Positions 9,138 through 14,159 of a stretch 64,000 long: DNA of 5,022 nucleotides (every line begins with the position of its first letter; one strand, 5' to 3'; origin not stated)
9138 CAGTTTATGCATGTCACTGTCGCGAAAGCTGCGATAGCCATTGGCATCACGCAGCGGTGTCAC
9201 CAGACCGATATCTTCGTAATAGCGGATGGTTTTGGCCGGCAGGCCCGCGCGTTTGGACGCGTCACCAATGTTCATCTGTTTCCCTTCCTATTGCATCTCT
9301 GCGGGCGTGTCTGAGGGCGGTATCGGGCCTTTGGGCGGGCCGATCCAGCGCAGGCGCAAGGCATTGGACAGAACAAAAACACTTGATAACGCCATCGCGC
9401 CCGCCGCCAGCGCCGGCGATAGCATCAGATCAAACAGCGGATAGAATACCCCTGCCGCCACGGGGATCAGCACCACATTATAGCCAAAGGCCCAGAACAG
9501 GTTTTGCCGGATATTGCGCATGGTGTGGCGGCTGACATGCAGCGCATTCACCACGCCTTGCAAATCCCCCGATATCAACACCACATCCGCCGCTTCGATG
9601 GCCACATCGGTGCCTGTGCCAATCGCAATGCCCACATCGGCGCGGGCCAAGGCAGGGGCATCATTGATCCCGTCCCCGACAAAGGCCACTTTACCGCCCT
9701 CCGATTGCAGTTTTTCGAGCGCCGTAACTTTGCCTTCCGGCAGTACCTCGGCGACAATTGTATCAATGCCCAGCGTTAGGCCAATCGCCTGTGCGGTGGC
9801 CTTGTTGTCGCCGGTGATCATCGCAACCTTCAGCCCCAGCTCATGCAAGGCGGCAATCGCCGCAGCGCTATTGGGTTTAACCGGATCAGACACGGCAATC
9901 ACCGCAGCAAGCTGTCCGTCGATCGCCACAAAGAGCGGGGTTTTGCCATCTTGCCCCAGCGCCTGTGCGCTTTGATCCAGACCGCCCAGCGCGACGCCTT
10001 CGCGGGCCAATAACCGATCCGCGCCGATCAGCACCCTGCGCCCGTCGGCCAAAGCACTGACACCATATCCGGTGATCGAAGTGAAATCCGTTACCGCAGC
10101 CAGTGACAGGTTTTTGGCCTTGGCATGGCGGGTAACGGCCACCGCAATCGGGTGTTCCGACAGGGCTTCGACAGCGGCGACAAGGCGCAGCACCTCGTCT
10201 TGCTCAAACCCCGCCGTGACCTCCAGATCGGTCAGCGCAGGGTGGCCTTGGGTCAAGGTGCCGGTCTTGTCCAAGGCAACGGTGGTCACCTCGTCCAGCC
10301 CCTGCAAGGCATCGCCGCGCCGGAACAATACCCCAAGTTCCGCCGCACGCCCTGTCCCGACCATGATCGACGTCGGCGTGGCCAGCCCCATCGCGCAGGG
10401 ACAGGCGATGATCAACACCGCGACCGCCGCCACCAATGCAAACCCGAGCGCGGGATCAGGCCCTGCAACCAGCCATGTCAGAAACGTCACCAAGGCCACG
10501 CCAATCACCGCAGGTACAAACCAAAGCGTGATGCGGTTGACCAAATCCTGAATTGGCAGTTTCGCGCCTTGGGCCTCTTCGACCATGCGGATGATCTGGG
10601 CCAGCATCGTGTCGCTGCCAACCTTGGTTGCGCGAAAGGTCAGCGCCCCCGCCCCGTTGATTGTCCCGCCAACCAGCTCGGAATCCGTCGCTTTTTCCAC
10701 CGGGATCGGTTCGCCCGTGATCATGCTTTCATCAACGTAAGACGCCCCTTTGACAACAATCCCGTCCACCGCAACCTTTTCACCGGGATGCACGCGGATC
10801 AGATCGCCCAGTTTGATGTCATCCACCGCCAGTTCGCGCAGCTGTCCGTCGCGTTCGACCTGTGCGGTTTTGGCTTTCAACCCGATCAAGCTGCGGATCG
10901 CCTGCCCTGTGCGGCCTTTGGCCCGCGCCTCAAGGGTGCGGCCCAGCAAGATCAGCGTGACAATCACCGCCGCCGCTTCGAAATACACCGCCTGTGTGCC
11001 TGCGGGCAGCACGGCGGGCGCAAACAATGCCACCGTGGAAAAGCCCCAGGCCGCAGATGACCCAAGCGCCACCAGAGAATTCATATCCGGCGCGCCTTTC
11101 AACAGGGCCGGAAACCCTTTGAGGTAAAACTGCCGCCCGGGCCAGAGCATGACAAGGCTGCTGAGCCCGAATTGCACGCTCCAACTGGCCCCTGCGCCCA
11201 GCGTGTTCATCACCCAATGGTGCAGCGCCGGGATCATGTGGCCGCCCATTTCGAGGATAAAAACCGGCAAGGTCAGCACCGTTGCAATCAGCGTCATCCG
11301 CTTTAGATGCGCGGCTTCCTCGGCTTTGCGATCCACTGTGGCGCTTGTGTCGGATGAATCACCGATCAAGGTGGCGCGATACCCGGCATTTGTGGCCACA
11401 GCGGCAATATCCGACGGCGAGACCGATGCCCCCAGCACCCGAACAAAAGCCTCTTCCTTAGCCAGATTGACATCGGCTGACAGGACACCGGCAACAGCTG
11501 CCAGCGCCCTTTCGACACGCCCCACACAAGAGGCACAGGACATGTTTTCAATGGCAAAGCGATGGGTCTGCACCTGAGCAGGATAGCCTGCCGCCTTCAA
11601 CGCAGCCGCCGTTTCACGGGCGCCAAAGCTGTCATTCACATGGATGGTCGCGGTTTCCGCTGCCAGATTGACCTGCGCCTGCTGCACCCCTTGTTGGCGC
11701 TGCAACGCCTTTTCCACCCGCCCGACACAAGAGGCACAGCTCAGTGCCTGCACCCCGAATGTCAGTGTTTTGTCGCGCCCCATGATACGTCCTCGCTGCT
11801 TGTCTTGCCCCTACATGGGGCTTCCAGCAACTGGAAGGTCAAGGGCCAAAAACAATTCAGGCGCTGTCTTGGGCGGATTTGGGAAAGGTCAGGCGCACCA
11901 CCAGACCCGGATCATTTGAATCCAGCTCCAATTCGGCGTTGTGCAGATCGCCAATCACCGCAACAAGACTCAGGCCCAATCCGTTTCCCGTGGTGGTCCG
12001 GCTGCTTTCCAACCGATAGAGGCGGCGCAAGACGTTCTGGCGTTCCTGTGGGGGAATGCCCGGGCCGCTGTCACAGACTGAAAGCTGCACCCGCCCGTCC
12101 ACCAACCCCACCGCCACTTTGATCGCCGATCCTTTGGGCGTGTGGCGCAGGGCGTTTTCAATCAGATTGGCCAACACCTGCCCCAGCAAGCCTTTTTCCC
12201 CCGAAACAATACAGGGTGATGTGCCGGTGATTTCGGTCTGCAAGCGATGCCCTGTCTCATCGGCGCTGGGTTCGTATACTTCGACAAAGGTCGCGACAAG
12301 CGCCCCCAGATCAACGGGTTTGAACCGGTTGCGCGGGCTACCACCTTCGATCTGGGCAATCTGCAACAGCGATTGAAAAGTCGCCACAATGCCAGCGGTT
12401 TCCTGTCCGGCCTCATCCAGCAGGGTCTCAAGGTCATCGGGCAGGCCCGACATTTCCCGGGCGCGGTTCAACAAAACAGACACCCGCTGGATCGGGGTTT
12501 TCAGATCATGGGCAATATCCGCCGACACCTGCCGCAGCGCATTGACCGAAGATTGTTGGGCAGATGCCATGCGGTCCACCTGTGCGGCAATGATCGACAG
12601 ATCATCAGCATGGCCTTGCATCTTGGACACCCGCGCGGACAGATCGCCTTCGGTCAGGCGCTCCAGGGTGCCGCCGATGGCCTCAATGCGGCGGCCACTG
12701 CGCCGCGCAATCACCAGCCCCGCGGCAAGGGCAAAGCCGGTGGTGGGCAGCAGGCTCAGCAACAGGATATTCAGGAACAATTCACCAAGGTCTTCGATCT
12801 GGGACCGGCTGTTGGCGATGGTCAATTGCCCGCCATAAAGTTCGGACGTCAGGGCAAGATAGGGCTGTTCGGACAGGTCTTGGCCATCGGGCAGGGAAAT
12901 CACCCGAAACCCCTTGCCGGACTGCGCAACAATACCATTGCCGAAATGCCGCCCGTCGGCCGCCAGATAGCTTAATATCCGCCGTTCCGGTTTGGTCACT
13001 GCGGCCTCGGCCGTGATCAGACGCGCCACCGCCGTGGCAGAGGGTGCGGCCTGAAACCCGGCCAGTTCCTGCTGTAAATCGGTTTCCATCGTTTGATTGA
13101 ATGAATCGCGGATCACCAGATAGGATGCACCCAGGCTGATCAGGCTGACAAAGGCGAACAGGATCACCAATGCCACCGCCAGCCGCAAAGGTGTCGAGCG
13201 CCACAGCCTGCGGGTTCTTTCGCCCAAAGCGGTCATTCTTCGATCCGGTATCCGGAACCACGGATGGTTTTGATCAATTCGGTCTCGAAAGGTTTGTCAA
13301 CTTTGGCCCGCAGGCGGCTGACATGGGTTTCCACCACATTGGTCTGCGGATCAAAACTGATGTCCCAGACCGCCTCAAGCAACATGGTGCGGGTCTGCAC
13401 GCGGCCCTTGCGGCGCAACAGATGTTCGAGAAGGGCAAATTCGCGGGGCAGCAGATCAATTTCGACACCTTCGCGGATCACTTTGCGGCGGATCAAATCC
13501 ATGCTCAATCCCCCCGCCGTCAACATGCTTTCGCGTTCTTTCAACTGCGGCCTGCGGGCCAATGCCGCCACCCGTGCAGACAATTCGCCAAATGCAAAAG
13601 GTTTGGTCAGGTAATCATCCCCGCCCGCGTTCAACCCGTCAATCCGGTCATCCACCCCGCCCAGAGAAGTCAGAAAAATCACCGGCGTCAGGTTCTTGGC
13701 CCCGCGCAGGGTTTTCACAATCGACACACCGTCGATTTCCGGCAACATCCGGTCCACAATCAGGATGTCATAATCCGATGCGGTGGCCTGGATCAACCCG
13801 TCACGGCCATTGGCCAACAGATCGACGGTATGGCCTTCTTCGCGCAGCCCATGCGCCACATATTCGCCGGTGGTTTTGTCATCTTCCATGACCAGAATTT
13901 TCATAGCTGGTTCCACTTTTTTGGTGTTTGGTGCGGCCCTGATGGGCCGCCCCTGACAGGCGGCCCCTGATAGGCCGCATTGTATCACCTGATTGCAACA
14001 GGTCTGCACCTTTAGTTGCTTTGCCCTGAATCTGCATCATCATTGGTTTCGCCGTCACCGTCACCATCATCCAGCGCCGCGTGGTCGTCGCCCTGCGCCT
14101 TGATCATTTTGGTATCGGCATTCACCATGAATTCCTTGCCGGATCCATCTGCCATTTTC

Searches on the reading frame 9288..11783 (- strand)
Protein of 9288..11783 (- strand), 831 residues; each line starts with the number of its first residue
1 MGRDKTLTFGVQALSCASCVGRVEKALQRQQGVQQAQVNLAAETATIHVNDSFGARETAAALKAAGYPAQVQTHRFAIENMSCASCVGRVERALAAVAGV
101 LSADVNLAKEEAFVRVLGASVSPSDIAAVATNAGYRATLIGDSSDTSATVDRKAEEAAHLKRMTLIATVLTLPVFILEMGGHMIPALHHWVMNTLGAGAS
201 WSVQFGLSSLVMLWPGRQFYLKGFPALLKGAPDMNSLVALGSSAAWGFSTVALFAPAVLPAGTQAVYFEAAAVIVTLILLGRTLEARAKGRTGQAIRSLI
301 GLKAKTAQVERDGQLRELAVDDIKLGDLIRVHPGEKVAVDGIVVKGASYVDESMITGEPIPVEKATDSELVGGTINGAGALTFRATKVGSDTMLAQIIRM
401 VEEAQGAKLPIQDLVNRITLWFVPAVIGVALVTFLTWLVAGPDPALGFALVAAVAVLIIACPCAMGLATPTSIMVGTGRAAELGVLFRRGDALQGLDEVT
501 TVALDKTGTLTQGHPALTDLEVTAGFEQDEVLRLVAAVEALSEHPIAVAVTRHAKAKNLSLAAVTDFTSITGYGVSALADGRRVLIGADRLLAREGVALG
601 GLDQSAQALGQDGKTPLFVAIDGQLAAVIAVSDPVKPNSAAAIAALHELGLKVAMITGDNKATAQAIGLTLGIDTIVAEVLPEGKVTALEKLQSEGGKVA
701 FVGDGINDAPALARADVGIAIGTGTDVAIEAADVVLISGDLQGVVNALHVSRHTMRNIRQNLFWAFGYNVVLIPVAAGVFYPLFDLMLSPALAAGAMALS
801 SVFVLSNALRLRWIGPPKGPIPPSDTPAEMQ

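Call 11: search_protein_families(library=pfam, proteins=[window:9288-11783:-], max_evalue=0.00001)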
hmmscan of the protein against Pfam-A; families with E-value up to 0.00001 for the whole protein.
window:9288-11783:- (831 aa): 4 families
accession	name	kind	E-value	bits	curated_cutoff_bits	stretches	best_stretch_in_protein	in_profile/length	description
PF00122.25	E1-E2_ATPase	-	5e-57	192.8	28.1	1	302-482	2-180/181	E1-E2 ATPase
PF00702.32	Hydrolase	-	4.4e-38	132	26.4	1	500-716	2-191/191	haloacid dehalogenase-like hydrolase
PF00403.32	HMA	-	1.9e-26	92.6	24.8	2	76-135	2-61/62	Heavy-metal-associated domain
PF08282.18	Hydrolase_3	-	8.1e-08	32.7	20.9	1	689-748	196-255/255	haloacid dehalogenase-like hydrolase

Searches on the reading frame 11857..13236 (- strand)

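Call 11: search_protein_families(library=pfam, proteins=[window:11857-13236:-], max_evalue=0.00001)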
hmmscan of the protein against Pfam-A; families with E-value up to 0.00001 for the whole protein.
window:11857-13236:- (459 aa): 2 families
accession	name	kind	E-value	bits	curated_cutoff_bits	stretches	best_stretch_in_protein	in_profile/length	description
PF02518.31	HATPase_c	-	2.9e-21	76.4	26.4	1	350-453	5-109/111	Histidine kinase-, DNA gyrase B-, and HSP90-like ATPase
PF00512.31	HisKA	-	1.3e-06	28.8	26.9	1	234-299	2-66/66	His Kinase A (phospho-acceptor) domain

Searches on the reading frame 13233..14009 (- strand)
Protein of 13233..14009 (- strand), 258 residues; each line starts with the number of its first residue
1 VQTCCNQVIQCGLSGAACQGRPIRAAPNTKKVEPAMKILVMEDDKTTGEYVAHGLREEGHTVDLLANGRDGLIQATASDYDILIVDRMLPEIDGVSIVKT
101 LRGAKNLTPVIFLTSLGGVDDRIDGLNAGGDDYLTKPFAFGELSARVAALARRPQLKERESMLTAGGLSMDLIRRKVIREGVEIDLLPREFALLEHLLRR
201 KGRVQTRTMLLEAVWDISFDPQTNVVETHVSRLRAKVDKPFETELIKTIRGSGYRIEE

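Call 12: search_protein_families(library=pfam, proteins=[window:13233-14009:-], max_evalue=0.00001)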
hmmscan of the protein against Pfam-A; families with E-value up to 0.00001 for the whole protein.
window:13233-14009:- (258 aa): 2 families
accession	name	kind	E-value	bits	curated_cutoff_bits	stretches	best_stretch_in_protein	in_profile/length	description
PF00486.34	Trans_reg_C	-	6.5e-25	87.5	26.2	1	183-256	3-77/77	Transcriptional regulatory protein, C terminal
PF00072.30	Response_reg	-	1.9e-22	80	30.2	1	38-147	1-110/111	Response regulator receiver domain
